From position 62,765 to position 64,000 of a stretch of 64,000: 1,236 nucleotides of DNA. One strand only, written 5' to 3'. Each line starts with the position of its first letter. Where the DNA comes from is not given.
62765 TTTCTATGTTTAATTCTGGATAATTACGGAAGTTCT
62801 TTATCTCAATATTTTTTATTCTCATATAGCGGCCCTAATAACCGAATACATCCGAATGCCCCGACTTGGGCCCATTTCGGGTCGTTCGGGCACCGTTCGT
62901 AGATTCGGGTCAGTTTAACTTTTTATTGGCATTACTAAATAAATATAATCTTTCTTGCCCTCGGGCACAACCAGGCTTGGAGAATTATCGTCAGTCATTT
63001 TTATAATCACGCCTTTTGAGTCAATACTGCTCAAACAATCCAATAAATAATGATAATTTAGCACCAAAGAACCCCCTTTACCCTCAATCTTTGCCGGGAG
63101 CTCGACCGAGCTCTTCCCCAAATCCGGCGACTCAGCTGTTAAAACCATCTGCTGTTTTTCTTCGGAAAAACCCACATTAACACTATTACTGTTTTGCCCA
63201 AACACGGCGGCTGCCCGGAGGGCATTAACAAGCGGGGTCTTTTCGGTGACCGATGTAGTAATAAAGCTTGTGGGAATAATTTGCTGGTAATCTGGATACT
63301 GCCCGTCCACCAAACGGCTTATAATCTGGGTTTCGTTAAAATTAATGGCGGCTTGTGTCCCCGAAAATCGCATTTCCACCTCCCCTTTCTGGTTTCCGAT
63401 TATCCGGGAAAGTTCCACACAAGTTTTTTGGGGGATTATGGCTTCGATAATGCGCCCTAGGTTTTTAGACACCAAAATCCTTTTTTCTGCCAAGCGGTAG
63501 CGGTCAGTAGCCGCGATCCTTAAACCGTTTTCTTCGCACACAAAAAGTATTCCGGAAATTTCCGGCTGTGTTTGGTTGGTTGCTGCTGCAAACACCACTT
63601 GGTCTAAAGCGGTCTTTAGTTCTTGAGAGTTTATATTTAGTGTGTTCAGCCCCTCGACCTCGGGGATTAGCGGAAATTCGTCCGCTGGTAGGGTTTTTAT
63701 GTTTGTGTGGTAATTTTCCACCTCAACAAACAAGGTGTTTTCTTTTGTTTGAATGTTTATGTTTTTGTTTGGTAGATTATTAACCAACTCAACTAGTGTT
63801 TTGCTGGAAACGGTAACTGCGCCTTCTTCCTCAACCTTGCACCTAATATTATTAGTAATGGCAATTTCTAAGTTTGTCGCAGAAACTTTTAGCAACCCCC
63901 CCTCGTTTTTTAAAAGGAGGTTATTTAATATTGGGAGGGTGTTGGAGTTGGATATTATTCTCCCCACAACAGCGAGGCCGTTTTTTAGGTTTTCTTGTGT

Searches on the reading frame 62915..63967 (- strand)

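Call 54: search_protein_families(library=pfam, proteins=[window:62915-63967:-], max_evalue=0.001)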
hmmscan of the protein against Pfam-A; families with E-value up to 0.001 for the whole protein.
window:62915-63967:- (350 aa): 3 families
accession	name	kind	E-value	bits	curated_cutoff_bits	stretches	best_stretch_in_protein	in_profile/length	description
PF02767.21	DNA_pol3_beta_2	-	2.8e-33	115.1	27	2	112-226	2-116/116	DNA polymerase III beta subunit, central domain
PF00712.24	DNA_pol3_beta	-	1.6e-29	102.9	24.4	2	3-102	19-120/120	DNA polymerase III beta subunit, N-terminal domain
PF02768.20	DNA_pol3_beta_3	-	2.9e-16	59.8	27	1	229-348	2-120/121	DNA polymerase III beta subunit, C-terminal domain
